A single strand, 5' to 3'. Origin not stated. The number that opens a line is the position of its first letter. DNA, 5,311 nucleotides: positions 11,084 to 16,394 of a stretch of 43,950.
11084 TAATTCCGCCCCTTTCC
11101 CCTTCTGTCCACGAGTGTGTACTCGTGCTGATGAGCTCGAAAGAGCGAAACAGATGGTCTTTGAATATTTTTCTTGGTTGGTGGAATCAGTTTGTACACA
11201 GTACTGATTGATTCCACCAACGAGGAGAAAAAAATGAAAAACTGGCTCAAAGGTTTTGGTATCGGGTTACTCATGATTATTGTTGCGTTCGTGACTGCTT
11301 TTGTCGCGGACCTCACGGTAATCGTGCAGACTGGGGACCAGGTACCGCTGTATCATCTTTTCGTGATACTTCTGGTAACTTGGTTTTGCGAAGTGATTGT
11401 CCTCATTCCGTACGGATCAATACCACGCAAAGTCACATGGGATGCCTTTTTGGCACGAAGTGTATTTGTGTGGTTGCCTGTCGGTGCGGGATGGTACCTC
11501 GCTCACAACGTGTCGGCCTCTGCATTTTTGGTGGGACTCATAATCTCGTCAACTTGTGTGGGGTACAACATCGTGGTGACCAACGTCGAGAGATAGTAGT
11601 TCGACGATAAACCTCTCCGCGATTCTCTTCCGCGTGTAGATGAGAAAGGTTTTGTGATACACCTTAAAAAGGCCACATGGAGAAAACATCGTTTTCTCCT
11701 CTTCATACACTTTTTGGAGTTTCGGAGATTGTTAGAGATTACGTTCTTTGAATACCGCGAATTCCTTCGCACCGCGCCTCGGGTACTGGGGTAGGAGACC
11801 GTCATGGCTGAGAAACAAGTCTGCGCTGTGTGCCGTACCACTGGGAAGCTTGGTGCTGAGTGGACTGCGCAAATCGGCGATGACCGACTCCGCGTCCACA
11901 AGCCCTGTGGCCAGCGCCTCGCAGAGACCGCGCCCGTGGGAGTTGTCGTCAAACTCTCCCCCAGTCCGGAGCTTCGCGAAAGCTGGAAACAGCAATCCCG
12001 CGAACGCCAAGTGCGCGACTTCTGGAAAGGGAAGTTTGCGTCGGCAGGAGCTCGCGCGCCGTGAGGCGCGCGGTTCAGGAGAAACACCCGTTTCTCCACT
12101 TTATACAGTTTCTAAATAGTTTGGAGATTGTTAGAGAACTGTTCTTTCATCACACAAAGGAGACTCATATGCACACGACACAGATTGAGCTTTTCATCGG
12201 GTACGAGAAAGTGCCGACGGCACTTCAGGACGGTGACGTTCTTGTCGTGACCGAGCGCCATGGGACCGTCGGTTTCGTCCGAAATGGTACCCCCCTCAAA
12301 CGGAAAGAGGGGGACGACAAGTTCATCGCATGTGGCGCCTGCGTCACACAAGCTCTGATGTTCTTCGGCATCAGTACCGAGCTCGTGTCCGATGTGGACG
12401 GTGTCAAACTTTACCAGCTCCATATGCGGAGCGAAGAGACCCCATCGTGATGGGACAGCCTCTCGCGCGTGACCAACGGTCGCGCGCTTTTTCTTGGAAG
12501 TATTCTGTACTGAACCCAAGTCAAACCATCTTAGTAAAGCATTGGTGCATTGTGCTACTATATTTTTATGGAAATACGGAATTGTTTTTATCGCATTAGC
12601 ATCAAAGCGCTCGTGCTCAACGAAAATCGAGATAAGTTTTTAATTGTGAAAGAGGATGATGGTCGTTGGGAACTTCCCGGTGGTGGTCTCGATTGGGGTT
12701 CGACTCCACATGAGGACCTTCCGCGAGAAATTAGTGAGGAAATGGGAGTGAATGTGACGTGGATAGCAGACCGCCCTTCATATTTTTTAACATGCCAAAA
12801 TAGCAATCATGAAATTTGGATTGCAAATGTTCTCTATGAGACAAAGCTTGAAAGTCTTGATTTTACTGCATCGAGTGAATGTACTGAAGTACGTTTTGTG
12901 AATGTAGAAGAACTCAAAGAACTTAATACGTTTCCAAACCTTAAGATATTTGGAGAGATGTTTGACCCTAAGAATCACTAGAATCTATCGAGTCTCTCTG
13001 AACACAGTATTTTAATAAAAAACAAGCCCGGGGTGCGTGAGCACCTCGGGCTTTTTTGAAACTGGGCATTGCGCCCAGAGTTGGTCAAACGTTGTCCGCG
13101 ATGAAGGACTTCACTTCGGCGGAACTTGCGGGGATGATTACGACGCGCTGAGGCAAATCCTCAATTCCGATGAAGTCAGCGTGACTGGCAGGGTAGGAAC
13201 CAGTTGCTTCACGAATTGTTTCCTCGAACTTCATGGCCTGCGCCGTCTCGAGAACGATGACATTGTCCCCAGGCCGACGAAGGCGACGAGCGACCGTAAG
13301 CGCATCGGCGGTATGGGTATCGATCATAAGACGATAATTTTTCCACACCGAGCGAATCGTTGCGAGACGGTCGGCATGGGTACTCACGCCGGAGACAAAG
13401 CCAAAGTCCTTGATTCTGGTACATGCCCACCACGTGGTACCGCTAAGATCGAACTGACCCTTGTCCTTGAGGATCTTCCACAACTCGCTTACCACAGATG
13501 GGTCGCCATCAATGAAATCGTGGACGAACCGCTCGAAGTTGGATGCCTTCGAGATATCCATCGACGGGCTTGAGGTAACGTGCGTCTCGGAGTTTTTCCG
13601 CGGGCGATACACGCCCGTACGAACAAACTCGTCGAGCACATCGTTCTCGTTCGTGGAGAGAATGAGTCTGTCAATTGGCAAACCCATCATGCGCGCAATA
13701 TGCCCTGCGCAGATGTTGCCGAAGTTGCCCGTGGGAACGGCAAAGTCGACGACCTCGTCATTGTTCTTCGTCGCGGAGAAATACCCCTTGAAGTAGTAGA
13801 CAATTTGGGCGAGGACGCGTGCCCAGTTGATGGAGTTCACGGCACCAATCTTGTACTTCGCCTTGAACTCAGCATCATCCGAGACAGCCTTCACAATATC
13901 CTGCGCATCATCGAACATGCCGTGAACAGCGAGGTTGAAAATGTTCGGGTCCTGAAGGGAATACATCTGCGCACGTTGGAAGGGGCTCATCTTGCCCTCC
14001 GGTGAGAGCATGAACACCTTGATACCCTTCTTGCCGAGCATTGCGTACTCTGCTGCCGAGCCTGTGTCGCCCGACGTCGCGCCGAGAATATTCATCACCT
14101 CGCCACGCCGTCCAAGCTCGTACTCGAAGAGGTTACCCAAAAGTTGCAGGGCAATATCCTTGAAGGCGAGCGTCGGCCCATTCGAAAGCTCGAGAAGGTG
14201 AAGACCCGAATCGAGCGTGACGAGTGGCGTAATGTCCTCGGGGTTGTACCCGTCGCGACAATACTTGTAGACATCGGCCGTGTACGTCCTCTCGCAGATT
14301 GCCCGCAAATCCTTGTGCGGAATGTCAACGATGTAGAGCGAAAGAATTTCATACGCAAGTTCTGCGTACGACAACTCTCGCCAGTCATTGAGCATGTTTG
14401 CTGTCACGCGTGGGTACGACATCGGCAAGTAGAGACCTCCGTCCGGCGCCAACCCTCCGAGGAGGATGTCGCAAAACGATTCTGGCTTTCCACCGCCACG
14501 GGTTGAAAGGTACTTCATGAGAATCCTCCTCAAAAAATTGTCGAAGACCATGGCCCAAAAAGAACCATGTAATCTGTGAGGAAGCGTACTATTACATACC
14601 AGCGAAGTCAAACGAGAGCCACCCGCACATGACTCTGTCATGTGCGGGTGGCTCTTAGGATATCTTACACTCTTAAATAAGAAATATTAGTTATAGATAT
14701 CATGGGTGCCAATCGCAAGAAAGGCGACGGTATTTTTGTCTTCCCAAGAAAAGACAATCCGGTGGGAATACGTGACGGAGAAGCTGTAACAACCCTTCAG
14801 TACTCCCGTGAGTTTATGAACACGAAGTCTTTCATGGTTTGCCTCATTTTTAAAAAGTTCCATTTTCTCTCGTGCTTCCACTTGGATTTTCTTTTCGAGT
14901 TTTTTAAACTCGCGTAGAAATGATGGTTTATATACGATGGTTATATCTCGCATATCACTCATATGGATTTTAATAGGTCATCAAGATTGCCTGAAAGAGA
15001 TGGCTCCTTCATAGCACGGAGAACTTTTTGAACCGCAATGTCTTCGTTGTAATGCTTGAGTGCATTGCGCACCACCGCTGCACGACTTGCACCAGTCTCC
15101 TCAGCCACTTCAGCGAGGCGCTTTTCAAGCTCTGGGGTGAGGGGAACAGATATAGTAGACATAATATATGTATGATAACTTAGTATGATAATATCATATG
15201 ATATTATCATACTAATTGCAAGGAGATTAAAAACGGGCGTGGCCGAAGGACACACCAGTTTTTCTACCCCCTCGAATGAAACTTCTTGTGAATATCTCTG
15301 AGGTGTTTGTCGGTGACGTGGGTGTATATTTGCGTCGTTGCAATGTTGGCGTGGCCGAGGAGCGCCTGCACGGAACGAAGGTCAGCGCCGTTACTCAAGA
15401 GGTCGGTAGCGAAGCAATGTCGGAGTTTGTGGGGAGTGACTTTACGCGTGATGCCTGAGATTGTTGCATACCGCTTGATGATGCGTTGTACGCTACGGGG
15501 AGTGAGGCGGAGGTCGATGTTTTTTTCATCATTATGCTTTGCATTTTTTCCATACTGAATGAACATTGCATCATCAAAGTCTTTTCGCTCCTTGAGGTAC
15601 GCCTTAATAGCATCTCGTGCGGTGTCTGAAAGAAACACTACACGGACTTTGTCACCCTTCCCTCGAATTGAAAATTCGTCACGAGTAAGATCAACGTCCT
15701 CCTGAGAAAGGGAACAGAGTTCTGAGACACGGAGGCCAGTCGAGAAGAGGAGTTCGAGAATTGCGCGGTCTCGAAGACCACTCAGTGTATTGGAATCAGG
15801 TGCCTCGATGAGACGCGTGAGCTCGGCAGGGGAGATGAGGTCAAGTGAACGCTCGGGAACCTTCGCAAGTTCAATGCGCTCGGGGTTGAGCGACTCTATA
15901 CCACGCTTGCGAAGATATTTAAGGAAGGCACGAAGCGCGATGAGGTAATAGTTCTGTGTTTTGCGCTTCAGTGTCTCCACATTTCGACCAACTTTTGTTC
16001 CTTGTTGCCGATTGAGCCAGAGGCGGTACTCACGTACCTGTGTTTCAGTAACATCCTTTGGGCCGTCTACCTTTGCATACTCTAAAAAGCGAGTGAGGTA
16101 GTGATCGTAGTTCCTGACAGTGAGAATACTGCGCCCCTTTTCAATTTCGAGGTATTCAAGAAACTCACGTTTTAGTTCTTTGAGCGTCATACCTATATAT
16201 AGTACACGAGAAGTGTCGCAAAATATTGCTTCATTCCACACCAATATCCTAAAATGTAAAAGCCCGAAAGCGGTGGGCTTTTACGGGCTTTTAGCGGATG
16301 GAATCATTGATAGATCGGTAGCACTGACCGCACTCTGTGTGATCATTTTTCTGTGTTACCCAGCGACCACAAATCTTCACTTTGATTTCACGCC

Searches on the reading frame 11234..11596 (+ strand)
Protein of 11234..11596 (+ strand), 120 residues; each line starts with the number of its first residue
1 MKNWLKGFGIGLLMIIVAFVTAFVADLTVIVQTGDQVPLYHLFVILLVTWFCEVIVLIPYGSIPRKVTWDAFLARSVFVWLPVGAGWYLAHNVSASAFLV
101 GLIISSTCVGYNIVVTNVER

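Call 13: search_protein_families(library=pfam, proteins=[window:11234-11596:+], max_evalue=0.01)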
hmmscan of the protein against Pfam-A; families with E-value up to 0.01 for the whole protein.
window:11234-11596:+ (120 aa): 0 families

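Call 14: find_encoding_contigs(protein=window:11234-11596:+, flank=6000, max_places=10)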
Protein window:11234-11596:+ (120 aa): no gene with exactly this product is on record in the collection.

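Call 39: find_homologous_proteins(query=window:11234-11596:+, max_evalue=0.001)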
Query window:11234-11596:+ (120 aa): 7 proteins with E <= 0.001 among 10 candidates.
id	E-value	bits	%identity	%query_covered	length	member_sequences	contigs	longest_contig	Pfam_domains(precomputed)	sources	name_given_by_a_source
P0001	2.1e-71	256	99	100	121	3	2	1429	-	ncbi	-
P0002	7.7e-45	170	67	100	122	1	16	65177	-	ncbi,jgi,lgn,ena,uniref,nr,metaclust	ncbi:MAG: hypothetical protein A2648_00130 [Candidatus Lloydbacteria bacterium RIFCSPHIGHO2_01_FULL_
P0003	1.5e-39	153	59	98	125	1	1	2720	-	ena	-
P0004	3.5e-37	145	55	100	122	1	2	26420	-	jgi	jgi:hypothetical protein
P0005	2.9e-35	139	60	98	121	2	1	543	-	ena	-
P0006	6.3e-33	131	56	98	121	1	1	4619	-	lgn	-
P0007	1.4e-32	130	56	98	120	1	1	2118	-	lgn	-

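Call 40: find_encoding_contigs(protein=P0002, flank=4000, max_places=4)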
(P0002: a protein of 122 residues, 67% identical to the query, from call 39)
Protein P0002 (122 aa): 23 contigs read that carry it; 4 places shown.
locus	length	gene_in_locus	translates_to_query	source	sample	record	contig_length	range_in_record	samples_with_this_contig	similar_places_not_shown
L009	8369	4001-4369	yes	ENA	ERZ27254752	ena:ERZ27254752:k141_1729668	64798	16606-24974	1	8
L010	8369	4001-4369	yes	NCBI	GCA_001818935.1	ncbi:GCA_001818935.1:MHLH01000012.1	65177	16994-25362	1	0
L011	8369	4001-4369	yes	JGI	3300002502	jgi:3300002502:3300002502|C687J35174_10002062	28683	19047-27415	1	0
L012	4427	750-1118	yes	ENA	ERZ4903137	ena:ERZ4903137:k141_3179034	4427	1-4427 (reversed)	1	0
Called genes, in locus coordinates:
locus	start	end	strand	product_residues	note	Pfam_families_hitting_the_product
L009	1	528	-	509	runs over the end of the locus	PF12072:RNase_Y_N, PF01966:HD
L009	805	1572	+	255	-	PF01978:TrmB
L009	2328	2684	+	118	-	-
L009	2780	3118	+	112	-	-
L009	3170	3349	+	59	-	-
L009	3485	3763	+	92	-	-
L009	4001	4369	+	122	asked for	-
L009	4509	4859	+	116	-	-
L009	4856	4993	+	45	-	-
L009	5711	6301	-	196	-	PF00574:CLP_protease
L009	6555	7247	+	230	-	PF20260:PUA_4, PF04452:Methyltrans_RNA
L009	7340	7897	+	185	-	PF13671:AAA_33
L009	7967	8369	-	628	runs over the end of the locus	PF03030:H_PPase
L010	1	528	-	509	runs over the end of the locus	PF12072:RNase_Y_N, PF01966:HD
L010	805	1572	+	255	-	PF01978:TrmB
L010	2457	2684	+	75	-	-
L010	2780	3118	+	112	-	-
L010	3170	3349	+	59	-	-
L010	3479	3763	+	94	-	-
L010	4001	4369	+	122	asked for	-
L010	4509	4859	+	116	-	-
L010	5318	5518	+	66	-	PF21748:UPF0150 (weak)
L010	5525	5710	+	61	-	PF07927:HicA_toxin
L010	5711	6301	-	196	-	PF00574:CLP_protease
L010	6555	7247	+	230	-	PF20260:PUA_4, PF04452:Methyltrans_RNA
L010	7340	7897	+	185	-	PF13671:AAA_33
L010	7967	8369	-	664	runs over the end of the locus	PF03030:H_PPase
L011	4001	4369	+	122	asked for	-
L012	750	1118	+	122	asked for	-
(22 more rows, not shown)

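Call 41: find_encoding_contigs(protein=P0004, flank=4000, max_places=3)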
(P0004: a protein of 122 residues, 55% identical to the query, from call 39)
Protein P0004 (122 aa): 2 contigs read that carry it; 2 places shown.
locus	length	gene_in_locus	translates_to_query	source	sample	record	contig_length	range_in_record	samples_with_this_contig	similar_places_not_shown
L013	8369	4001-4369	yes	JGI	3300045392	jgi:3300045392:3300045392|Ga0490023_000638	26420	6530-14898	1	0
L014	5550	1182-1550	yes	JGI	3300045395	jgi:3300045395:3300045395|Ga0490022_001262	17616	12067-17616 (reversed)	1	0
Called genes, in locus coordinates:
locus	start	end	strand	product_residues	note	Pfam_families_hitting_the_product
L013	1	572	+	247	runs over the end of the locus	PF01978:TrmB, PF03965:Penicillinase_R (weak)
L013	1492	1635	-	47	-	-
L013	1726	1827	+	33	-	-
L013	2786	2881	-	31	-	-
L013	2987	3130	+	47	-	-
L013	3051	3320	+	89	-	-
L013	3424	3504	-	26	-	-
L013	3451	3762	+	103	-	PF08960:STIV_B116-like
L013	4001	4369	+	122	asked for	-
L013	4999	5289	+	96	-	-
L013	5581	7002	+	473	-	PF01471:PG_binding_1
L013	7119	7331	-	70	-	PF04070:DUF378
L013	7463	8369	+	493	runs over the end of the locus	PF01471:PG_binding_1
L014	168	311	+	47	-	-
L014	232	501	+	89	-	-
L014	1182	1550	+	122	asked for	-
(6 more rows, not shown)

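Call 42: find_encoding_contigs(protein=P0001, flank=4000, max_places=3)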
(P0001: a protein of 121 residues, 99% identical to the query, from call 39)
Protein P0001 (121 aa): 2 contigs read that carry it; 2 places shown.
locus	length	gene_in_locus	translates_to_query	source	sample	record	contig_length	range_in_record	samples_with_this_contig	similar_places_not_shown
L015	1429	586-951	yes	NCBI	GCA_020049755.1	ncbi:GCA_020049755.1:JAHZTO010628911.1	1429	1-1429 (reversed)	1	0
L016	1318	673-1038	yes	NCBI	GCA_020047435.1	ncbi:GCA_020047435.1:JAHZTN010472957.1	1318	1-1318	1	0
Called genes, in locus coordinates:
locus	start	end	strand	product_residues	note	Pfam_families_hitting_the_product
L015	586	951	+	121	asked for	-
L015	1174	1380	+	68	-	-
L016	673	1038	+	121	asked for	-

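Call 49: find_encoding_contigs(protein=P0003, flank=5000, max_places=3)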
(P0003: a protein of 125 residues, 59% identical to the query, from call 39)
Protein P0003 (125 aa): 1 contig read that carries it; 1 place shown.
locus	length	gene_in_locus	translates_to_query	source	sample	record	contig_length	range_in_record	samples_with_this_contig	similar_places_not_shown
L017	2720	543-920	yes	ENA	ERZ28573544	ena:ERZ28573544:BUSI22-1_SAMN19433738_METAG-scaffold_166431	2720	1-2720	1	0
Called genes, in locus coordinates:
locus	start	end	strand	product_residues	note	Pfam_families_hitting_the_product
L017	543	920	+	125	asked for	-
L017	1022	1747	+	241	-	PF13489:Methyltransf_23, PF13847:Methyltransf_31 (weak), PF08241:Methyltransf_11, PF08242:Methyltransf_12 (weak), PF13649:Methyltransf_25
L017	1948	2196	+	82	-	PF04014:MazE_antitoxin (weak)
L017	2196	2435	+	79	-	-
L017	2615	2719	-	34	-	?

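Call 50: find_encoding_contigs(protein=P0006, flank=5000, max_places=3)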
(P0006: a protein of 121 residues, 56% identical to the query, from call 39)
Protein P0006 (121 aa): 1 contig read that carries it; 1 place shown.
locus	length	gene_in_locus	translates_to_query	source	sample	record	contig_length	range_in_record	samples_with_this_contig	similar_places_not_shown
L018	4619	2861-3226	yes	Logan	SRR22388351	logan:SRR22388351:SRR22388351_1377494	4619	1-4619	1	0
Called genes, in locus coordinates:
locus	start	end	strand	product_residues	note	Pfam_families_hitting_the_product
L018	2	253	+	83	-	?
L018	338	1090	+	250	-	PF01978:TrmB, PF03965:Penicillinase_R (weak)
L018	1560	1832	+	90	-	-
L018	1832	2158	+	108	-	-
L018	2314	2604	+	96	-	-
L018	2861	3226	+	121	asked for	-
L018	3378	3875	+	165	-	-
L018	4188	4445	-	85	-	-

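Call 51: find_encoding_contigs(protein=P0007, flank=5000, max_places=3)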
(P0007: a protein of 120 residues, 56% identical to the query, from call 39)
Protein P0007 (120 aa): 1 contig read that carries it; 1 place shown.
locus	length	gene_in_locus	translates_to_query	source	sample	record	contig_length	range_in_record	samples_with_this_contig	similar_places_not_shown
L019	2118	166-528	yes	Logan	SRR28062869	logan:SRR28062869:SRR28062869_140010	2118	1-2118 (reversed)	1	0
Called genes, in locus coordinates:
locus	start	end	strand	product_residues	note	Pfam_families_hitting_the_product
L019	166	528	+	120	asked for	-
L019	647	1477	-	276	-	PF01978:TrmB, PF25213:HVO_A0261_N (weak)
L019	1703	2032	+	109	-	-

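Call 101: search_protein_families(library=phrogs, proteins=[window:11234-11596:+, L013:3451-3762:+, L018:1832-2158:+, L018:2314-2604:+, L019:1703-2032:+], max_evalue=0.01)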
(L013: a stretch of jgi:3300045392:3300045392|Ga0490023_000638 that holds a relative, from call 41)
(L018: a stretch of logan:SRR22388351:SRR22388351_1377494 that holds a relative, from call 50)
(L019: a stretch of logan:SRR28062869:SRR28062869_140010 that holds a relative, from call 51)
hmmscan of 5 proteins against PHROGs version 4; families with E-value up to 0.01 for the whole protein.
window:11234-11596:+ (120 aa): 0 families

L013:3451-3762:+ (103 aa): 1 family
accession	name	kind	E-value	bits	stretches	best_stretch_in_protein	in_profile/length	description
phrog_5063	-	unknown function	5.1e-17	62.9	1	3-87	5-89/111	-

L018:1832-2158:+ (108 aa): 0 families

L018:2314-2604:+ (96 aa): 0 families

L019:1703-2032:+ (109 aa): 0 families

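Call 102: search_protein_families(library=padloc, proteins=[window:11234-11596:+, L013:3451-3762:+, L018:1832-2158:+, L018:2314-2604:+, L019:1703-2032:+], max_evalue=0.01)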
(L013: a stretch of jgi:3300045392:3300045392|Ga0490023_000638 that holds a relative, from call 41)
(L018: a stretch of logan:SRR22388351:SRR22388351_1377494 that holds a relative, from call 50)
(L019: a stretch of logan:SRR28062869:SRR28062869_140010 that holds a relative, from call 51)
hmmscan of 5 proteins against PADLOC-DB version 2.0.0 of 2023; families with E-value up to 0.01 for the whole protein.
window:11234-11596:+ (120 aa): 0 families

L013:3451-3762:+ (103 aa): 1 family
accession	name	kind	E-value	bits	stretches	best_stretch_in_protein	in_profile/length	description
PDLC01147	Csx16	-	2.1e-15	55.4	1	22-89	20-86/105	Csx16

L018:1832-2158:+ (108 aa): 0 families

L018:2314-2604:+ (96 aa): 0 families

L019:1703-2032:+ (109 aa): 0 families

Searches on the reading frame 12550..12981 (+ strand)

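Call 13: search_protein_families(library=pfam, proteins=[window:12550-12981:+], max_evalue=0.01)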
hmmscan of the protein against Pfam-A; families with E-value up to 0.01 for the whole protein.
window:12550-12981:+ (143 aa): 2 families
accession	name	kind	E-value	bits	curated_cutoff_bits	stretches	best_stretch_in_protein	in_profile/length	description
PF00293.34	NUDIX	-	4.5e-12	46.6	21.1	1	15-125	3-121/134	NUDIX domain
PF22327.2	Nudt16-like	-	0.00091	19.6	27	1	22-105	17-100/161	U8 snoRNA-decapping enzyme-like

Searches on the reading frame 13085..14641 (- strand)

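Call 13: search_protein_families(library=pfam, proteins=[window:13085-14641:-], max_evalue=0.01)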
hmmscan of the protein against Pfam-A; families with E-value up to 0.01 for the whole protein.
window:13085-14641:- (518 aa): 3 families
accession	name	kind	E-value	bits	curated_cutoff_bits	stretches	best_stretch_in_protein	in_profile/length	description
PF14821.11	Thr_synth_N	-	9.3e-28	96.6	25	1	43-120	1-79/79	Threonine synthase N terminus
PF00291.31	PALP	-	2.7e-11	43.8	35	1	138-358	8-220/295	Pyridoxal-phosphate dependent enzyme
PF24857.1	THR4_C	-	0.0083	16.7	27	0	448-514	5-83/85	Threonine synthase, C-terminal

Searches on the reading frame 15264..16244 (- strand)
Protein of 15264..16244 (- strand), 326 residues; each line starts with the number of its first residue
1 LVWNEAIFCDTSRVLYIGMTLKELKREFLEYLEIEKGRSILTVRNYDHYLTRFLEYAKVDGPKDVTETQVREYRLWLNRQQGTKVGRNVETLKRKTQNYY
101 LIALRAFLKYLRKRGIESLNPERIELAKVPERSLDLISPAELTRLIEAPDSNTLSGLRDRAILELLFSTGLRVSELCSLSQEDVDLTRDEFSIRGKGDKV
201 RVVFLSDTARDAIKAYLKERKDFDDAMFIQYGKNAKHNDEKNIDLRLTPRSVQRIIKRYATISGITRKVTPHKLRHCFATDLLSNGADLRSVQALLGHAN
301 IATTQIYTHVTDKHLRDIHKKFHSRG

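Call 13: search_protein_families(library=pfam, proteins=[window:15264-16244:-], max_evalue=0.01)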
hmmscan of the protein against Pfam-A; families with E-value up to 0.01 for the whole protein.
window:15264-16244:- (326 aa): 5 families
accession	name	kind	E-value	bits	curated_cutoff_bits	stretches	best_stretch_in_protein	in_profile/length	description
PF00589.27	Phage_integrase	-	3.3e-44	151.1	27.1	1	138-314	4-172/172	Phage integrase family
PF02899.23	Phage_int_SAM_1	-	6.4e-14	52.4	22.3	1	27-115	3-83/83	Phage integrase, N-terminal SAM-like domain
PF13495.12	Phage_int_SAM_4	-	3.7e-10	40.5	27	1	27-84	4-60/85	Phage integrase, N-terminal SAM-like domain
PF13102.12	Phage_int_SAM_5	-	1.1e-05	26.1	22.3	1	28-121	9-92/98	Phage integrase SAM-like domain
PF11917.13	DUF3435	-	0.003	17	25.8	1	243-310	169-238/418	Protein of unknown function (DUF3435)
